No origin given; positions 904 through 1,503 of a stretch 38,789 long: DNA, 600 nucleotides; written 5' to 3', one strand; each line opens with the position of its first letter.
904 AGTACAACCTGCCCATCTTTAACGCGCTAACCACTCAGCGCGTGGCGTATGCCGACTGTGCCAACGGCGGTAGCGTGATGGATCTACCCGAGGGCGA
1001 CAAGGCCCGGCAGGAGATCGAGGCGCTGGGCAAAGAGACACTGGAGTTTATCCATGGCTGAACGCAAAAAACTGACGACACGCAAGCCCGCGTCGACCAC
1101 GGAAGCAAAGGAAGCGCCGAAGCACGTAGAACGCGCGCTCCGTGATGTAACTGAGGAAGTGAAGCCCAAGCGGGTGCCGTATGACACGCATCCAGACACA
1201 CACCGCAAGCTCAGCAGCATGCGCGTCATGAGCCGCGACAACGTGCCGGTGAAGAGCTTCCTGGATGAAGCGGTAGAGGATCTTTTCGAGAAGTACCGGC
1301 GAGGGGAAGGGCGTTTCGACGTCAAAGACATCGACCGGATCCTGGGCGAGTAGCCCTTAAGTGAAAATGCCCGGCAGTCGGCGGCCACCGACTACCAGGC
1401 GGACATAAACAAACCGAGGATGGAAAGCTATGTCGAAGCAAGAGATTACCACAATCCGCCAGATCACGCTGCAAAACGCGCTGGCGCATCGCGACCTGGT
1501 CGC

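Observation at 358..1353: Dispersed arrays of 8-bp-periodic GTAC boxes at five control regions: candidate centromere-operator regulon of a type Ib ParA / ParG-like system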

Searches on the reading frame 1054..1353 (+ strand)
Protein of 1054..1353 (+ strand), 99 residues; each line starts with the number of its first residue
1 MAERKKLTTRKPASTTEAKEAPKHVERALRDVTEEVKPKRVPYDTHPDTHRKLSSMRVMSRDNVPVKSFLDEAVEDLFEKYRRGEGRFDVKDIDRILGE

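Call 10: search_protein_families(library=pfam, max_evalue=0.1, proteins=[window:1054-1353:+])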
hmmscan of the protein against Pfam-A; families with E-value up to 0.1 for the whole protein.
window:1054-1353:+ (99 aa): 2 families
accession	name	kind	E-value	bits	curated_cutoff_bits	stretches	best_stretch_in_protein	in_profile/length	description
PF12651.13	RHH_3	-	0.0096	16.3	21.6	1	69-82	31-44/44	Ribbon-helix-helix domain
PF20988.2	SidF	-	0.013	14.1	27.1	0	64-97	421-454/839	Phosphoinositide phosphatase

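Call 13: find_homologous_proteins(query=window:1054-1353:+, max_evalue=0.001)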
Query window:1054-1353:+ (99 aa): 23 proteins with E <= 0.001 among 26 candidates.
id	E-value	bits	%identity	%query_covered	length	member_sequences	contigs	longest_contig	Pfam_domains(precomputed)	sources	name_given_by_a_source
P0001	6.3e-57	207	100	100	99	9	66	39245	-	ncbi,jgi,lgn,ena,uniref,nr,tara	ncbi:hypothetical protein HAPgp32 [Halomonas phage phiHAP-1]|jgi:hypothetical protein|uniref:Unchara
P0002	6.7e-47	175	84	100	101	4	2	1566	-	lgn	-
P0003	2.0e-44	167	81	100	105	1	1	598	-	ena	-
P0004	1.8e-42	161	73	100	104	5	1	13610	-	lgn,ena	-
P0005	3.2e-41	157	76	100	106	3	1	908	-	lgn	-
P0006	6.1e-39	150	76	100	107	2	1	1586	-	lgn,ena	-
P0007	2.6e-32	129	67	98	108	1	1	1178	-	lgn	-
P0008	5.3e-31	125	67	98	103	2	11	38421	-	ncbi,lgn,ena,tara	tara:strand:+ start:533 stop:844 length:312 start_codon:yes stop_codon:yes gene_type:complete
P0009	9.5e-31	124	67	100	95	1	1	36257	-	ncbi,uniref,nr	ncbi:hypothetical protein K4A83_11285 [Spirulina subsalsa FACHB-351]|uniref:Uncharacterized protein 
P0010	3.1e-30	122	65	100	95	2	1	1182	-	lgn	-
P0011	2.6e-29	119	66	100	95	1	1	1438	-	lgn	-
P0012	6.8e-28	115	60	98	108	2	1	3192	-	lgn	-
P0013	1.9e-27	113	62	100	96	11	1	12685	-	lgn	-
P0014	4.7e-27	112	64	100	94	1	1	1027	-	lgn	-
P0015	1.5e-26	110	62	100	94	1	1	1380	-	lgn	-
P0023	2.2e-22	97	57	100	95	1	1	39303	-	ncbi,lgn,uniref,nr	ncbi:hypothetical protein [Halomonas getboli]|uniref:hypothetical protein n=1 Tax=Halomonas getboli 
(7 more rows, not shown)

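Call 16: search_solved_structures(query=A1, max_evalue=10, show_alignments=3)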
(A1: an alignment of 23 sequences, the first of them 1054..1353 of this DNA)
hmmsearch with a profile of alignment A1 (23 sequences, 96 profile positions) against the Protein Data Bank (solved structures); distinct sequences matched with E-value up to 10: 10.
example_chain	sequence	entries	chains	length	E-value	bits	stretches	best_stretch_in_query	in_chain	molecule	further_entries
7by2_A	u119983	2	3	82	0.018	18.7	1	34-81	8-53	CopG family transcriptional regulator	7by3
6woo_f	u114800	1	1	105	0.22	15.2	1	21-66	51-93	eL33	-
3j6x_73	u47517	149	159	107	0.22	15.2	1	21-66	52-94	60S ribosomal protein L33 | 60S ribosomal protein L33-A | 60S ribosomal protein rpL33 (L35ae)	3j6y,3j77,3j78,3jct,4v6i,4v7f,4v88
4u3m_O3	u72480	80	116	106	0.22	15.2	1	21-66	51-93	60S ribosomal protein L33-A | Large ribosomal subunit protein eL33A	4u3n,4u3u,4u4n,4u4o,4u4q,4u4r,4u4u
1jzu_A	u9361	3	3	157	0.64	13.7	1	21-59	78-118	lipocalin Q83 | Extracellular fatty acid-binding protein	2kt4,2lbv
5it7_ff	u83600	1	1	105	0.71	13.6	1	21-66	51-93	KLLA0D07405p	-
6uz7_Bf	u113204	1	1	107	0.72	13.6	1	21-66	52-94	KLLA0D07405p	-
9spj_h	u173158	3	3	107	0.99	13.1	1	21-66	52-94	60S ribosomal protein L33-A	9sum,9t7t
8t56_C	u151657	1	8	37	1.6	12.5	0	62-77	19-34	NSPr peptide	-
4fye_A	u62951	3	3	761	2.1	12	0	63-93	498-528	SidF, inhibitor of growth family, member 3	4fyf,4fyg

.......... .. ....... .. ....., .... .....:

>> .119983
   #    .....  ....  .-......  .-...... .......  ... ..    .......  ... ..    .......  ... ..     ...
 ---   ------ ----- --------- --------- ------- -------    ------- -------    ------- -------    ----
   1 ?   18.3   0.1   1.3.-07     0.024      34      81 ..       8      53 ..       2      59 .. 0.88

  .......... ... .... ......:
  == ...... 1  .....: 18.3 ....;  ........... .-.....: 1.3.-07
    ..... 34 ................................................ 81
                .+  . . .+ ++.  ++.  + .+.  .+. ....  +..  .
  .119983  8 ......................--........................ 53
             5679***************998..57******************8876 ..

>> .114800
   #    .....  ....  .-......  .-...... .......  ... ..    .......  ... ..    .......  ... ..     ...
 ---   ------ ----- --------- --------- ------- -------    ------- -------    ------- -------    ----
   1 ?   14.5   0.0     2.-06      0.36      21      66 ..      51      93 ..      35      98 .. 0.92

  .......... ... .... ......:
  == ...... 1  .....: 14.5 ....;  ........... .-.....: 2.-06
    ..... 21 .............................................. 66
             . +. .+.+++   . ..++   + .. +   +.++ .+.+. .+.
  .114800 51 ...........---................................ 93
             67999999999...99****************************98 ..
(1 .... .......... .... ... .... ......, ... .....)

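Call 17: find_encoding_contigs(protein=P0008, flank=10000, max_places=3)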
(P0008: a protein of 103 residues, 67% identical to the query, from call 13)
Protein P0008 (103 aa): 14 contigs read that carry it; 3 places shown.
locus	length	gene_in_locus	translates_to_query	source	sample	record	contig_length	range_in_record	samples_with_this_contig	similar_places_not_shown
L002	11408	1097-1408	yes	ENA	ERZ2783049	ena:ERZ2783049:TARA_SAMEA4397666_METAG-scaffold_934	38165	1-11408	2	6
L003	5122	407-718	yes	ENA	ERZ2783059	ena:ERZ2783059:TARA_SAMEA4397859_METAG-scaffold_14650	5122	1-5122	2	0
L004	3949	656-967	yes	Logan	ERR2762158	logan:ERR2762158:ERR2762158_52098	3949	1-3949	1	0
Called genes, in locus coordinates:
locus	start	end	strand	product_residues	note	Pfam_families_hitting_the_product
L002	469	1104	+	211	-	PF01656:CbiA, PF02374:ArsA_ATPase (weak), PF06564:CBP_BcsQ (faint), PF07015:VirC1, PF09140:MipZ (weak), PF10609:ParA, PF13614:AAA_31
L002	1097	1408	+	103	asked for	-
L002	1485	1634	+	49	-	-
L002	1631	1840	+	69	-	-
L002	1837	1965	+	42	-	-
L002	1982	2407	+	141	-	-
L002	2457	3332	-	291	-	PF09669:Phage_pRha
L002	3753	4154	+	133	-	-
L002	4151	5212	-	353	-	PF05954:Phage_GPD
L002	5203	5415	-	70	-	PF05489:Phage_tail_X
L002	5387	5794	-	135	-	PF06995:Phage_P2_GpU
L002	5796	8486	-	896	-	PF10145:PhageMin_Tail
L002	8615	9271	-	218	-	PF10109:Phage_TAC_7 (weak)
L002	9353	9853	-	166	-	PF04985:Phage_tube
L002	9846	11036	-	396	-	-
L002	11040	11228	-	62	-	-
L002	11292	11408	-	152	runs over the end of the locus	-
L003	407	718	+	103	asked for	-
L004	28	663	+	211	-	PF01656:CbiA, PF02374:ArsA_ATPase (weak), PF06564:CBP_BcsQ (faint), PF07015:VirC1, PF09140:MipZ (weak), PF10609:ParA, PF13614:AAA_31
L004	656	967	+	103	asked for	-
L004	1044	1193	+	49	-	-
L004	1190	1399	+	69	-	-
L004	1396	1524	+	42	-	-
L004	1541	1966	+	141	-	-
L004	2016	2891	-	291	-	PF09669:Phage_pRha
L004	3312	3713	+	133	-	-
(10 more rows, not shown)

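Call 18: find_encoding_contigs(protein=P0023, flank=10000, max_places=2)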
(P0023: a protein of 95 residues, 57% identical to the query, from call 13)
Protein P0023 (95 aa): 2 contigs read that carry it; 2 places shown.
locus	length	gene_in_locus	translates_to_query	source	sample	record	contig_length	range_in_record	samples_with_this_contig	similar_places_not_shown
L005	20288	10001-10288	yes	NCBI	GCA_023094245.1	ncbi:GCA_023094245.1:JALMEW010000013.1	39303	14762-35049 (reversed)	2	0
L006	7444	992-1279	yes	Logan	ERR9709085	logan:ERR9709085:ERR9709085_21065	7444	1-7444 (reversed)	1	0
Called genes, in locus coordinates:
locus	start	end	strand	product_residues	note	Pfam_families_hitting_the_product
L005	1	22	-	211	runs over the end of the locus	PF06323:Phage_antiter_Q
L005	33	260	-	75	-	PF01258:zf-dskA_traR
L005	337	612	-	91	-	-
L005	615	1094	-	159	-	-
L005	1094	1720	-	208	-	-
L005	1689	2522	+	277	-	PF13560:HTH_31 (weak), PF01381:HTH_3, PF00717:Peptidase_S24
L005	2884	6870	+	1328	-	PF02399:Herpes_ori_bp (faint)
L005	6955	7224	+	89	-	-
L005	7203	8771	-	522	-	PF22853:TelK_N, PF16684:ResT-TelK_cat, PF20818:TelK_stirrup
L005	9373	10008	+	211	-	PF01656:CbiA, PF02374:ArsA_ATPase (weak), PF06564:CBP_BcsQ (faint), PF07015:VirC1, PF09140:MipZ (weak), PF10609:ParA (weak), PF13614:AAA_31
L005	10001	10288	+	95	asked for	-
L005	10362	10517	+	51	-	-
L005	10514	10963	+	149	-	-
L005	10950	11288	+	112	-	-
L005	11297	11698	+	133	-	-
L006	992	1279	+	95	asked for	-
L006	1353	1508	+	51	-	-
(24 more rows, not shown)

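Call 19: find_encoding_contigs(protein=P0009, flank=10000, max_places=2)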
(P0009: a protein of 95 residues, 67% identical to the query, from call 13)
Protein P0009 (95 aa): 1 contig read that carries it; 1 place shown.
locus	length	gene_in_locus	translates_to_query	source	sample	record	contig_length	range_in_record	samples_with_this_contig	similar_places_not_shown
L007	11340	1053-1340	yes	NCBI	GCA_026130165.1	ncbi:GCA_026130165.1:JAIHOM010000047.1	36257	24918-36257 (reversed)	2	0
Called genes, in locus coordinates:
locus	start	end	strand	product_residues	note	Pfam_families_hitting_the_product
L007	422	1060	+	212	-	PF01656:CbiA, PF02374:ArsA_ATPase (weak), PF07015:VirC1, PF09140:MipZ (weak), PF10609:ParA, PF13614:AAA_31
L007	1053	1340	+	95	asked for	-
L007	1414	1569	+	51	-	-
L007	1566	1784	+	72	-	-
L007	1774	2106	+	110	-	-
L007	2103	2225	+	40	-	-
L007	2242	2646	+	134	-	-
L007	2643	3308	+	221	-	-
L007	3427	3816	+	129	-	-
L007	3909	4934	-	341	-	PF05954:Phage_GPD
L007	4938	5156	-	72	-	PF05489:Phage_tail_X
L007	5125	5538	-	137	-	PF06995:Phage_P2_GpU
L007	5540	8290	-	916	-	PF10145:PhageMin_Tail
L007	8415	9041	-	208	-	PF10109:Phage_TAC_7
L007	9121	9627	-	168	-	PF04985:Phage_tube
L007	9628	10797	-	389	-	-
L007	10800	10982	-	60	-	-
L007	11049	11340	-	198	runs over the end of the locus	PF02413:Caudo_TAP (weak), PF14301:DUF4376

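Call 23: predict_structure(alignment_id=A1)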
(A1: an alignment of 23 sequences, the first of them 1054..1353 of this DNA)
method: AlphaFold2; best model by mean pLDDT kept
length: 99 residues; sequences in the alignment: 23
mean_pLDDT: 59.7   pTM: 0.23
mean pLDDT of the five models: 59.7, 58.7, 57.5, 57.3, 55.0
residues with pLDDT >= 90: 0; 70-90: 11; 50-70: 79; < 50: 9
segments of 3 or more residues with pLDDT < 50: 12-17
pLDDT, mean of each block of 10 residues (from residue 1): 60 48 65 58 64 61 59 72 58 52
secondary structure, 60 per line:
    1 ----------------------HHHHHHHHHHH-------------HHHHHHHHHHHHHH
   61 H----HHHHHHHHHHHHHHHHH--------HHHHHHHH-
elements in order: H23-33 H47-61 H66-82 H91-98

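Call 29: search_dna_similar(query=window:1054-1353:+, collection=phages, mode=protein, max_evalue=0.01)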
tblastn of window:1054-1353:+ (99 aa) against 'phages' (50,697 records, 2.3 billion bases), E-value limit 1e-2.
Records with a match: 8; places in all: 8; records where one place covers at least 80% of the query: 4.
Best place of each record, by identity: >=99% 2; <60% 6.
By first word of the organism name: Vibrio 6; Halomonas 2.
By host as written in the record: Vibrio parahaemolyticus 5; - 1; Halomonas aquamarina 1; Vibrio parahaemolyticus O3:K6 1.
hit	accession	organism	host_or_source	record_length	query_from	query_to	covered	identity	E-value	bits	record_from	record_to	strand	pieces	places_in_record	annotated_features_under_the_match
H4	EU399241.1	Halomonas phage phiHAP-1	-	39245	1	99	100%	100.0%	7e-59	199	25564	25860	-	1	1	hypothetical protein | partitioning protein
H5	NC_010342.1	Halomonas phage phiHAP-1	Halomonas aquamarina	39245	1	99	100%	100.0%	7e-59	199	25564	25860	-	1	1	hypothetical protein | ParA-like partition protein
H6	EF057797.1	Vibrio phage VP882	Vibrio parahaemolyticus O3:K6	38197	6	92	88%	46.0%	4e-14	72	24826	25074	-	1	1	putative phage-related protein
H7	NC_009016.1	Vibrio phage VP882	Vibrio parahaemolyticus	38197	6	92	88%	46.0%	4e-14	72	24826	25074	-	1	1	putative phage-related protein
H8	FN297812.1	Vibrio phage VP585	Vibrio parahaemolyticus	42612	37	88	53%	42.3%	1e-4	44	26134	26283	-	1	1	gp37 protein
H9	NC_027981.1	Vibrio phage VP585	Vibrio parahaemolyticus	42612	37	88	53%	42.3%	1e-4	44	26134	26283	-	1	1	gp37 protein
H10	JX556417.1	Vibrio phage vB_VpaM_MAR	Vibrio parahaemolyticus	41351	37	92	57%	39.3%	1e-4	45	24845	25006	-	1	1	hypothetical protein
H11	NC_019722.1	Vibrio phage vB_VpaM_MAR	Vibrio parahaemolyticus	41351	37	92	57%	39.3%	1e-4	45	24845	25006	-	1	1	hypothetical protein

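Call 30: search_dna_similar(query=window:1054-1353:+, collection=plasmids, mode=protein, max_evalue=0.01)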
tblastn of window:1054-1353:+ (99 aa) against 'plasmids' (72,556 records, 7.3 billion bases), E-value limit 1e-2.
Records with a match: 5; places in all: 9; records where one place covers at least 80% of the query: 4.
Best place of each record, by identity: <60% 5.
By first word of the organism name: Pseudomonas 5.
By predicted mobility (MOB-suite, as given by PLSDB): non-mobilizable 5.
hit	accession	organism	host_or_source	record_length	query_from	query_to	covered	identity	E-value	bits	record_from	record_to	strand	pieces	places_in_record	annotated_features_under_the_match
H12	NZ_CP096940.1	Pseudomonas aeruginosa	Homo sapiens,urine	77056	6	93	89%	40.9%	6e-12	67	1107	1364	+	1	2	hypothetical protein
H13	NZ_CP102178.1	Pseudomonas corrugata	cell culture,agricultural soil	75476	6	92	88%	40.7%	5e-10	61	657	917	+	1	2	hypothetical protein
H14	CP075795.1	Pseudomonas aeruginosa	Homo sapiens,Cell culture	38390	6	92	88%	37.5%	1e-8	57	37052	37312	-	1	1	hypothetical protein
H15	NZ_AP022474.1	Pseudomonas monteilii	-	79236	6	92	88%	37.5%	1e-8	57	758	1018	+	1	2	hypothetical protein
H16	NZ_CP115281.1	Pseudomonas aeruginosa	Homo sapiens,culture samples from human ...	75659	24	93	71%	44.3%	4e-11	64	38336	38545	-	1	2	hypothetical protein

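Call 44: search_protein_representatives(alignment_id=A1)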
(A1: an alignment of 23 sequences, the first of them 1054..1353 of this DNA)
Query: 23 sequences, 96 profile positions. Proteins with E-value up to 0.001 (for the whole library): 27; up to 1e-10: 12; up to 1e-30: 1. The best 27 are listed.
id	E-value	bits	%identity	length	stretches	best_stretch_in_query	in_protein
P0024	1.5e-38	147.2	-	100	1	1-95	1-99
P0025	1.2e-21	93.0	-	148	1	1-70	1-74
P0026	1.7e-16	76.5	-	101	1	4-93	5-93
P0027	8.9e-15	71.0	-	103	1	7-96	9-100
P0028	1.0e-14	70.8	-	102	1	9-93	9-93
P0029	3.2e-14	69.2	-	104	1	14-91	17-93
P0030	1.0e-13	67.6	-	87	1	10-89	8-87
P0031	3.3e-13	66.0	-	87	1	15-86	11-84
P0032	9.4e-13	64.5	-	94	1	5-87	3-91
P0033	2.3e-11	60.1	-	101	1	1-92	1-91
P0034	3.4e-11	59.5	-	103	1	6-88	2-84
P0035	6.3e-11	58.7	-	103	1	14-90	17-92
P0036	1.3e-10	57.6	-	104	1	1-94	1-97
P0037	1.9e-10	57.2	-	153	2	14-84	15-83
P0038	1.6e-09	54.1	-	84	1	13-89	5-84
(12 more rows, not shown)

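Call 46: search_solved_structures(query=A2, max_evalue=10, show_alignments=3)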
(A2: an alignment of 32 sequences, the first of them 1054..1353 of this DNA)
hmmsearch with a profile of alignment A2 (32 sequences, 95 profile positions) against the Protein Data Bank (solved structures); distinct sequences matched with E-value up to 10: 3.
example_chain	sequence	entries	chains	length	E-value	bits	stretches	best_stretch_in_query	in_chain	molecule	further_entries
7by2_A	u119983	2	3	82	0.082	16.5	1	31-78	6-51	CopG family transcriptional regulator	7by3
2af6_A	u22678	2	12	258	0.2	15.3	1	14-73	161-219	Thymidylate synthase thyX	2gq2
3gwc_A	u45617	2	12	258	0.42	14.2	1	14-73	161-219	Thymidylate synthase thyX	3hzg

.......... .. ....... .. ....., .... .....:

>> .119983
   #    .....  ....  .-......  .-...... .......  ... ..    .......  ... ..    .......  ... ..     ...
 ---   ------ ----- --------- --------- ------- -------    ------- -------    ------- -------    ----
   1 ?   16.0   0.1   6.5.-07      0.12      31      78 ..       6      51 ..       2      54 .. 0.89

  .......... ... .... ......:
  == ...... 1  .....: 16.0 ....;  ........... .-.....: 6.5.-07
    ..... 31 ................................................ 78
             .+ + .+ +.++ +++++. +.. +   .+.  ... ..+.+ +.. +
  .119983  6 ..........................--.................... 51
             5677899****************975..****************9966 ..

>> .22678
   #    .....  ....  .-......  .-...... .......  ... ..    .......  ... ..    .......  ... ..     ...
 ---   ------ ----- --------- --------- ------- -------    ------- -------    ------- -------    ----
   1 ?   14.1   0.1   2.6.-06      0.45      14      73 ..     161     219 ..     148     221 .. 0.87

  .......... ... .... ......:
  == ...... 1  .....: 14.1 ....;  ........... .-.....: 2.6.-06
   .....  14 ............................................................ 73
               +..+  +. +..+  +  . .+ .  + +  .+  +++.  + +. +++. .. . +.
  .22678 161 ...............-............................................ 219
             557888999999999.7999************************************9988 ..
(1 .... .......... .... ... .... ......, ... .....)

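Call 47: search_protein_families(library=pfam, alignment_id=A2, max_evalue=1)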
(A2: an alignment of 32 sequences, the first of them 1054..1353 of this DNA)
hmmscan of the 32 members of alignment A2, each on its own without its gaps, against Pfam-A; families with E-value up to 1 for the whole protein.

A. member 1, window:1054-1353:+ (99 aa): 3 families
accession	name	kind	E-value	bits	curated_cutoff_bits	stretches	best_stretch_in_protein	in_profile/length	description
PF12651.13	RHH_3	-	0.0096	16.3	21.6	1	69-82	31-44/44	Ribbon-helix-helix domain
PF20988.2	SidF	-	0.013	14.1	27.1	1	64-97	421-454/839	Phosphoinositide phosphatase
PF11888.13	DUF3408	-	0.12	13.1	29.9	1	46-82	92-129/139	Protein of unknown function (DUF3408)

B. families by the number of members that match (of 32 scanned): 24 families
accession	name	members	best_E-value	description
PF20605.4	Antitox_RHH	23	0.00014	Antitoxin-like ribbon-helix-helix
PF12651.13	RHH_3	10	0.00013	Ribbon-helix-helix domain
PF20988.2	SidF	5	0.0047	Phosphoinositide phosphatase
PF11888.13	DUF3408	3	0.077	Protein of unknown function (DUF3408)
PF02503.22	PP_kinase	2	0.067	Polyphosphate kinase middle domain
PF04286.17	DUF445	1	0.0013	Protein of unknown function (DUF445)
PF09386.16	ParD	1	0.017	Antitoxin ParD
PF00120.29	Gln-synt_C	1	0.024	Glutamine synthetase, catalytic domain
PF07034.17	ORC3_N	1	0.027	Origin recognition complex (ORC) subunit 3 N-terminus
PF03206.19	NifW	1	0.044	Nitrogen fixation protein NifW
PF10363.15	RTP1_C1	1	0.046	Required for nuclear transport of RNA pol II C-terminus 1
PF03477.21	ATP-cone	1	0.052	ATP cone domain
PF15972.10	Unpaired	1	0.066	Unpaired protein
PF24465.1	Tri-helical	1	0.078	Tri-helical domain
PF07199.16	DUF1411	1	0.083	Protein of unknown function (DUF1411)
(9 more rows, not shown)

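Call 54: find_related_loci(query=A1, collection=genome_contigs, flank=10000)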
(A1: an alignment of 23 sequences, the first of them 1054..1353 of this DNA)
Query A1 (99 aa) in genome_contigs; peptide patterns used: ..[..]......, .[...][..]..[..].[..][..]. (x = any residue, [..] = any of these).
311 stretches matched a pattern; 5 encode a relative of the query (tblastn E <= 1e-3); 5 distinct loci.
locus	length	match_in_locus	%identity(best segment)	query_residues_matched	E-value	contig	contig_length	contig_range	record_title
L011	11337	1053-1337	67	1-99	5e-38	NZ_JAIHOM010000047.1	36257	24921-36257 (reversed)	Spirulina subsalsa FACHB-351 NODE_168, whole genome shotgun sequence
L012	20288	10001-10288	61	1-99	7e-34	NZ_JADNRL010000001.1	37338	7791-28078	Halomonas sp. KAO NODE_1_length_37208_cov_65.887901, whole genome shotgun sequence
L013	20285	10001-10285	57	1-99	1e-29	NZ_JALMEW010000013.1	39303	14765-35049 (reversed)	Halomonas getboli strain YJPS3-2 NODE_13_length_39303_cov_698.356290, whole genome shotgun sequence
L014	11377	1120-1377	41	6-93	5e-17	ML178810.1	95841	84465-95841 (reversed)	Pseudomonas sp. HS-2 genomic scaffold Scaffold7, whole genome shotgun sequence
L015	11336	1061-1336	41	1-93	6e-17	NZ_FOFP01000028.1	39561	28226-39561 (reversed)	Pseudomonas cuatrocienegasensis strain CIP 109853, whole genome shotgun sequence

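Call 55: predict_structure(alignment_id=A2)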
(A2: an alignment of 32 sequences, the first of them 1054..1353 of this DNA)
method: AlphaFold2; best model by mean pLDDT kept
length: 99 residues; sequences in the alignment: 32
mean_pLDDT: 76.0   pTM: 0.50
mean pLDDT of the five models: 76.0, 75.3, 74.7, 74.6, 74.1
residues with pLDDT >= 90: 36; 70-90: 26; 50-70: 27; < 50: 10
segments of 3 or more residues with pLDDT < 50: 14-18
pLDDT, mean of each block of 10 residues (from residue 1): 52 48 61 68 90 93 91 91 89 77
secondary structure, 60 per line:
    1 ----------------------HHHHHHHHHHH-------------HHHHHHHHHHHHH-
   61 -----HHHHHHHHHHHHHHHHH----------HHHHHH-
elements in order: H23-33 H47-59 H66-82 H93-98

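Call 60: fold_search(model_id=the predicted structure, library=pdb)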
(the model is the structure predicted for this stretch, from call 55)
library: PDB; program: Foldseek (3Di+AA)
matches with E <= 10: 1; with E <= 0.001: 0
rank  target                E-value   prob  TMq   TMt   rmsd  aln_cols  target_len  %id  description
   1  6gyg_B                8.2e+00  0.12  0.38  0.54   3.7        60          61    8  X-ray structure of the apo form of the establishement gene regulator Reg576 of the G+ plasmid p576 (released 2018-10-17)

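Call 73: search_protein_families(library=ncbifam, max_evalue=0.01, proteins=[window:1054-1353:+])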
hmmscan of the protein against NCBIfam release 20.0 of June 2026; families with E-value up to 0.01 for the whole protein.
window:1054-1353:+ (99 aa): 0 families
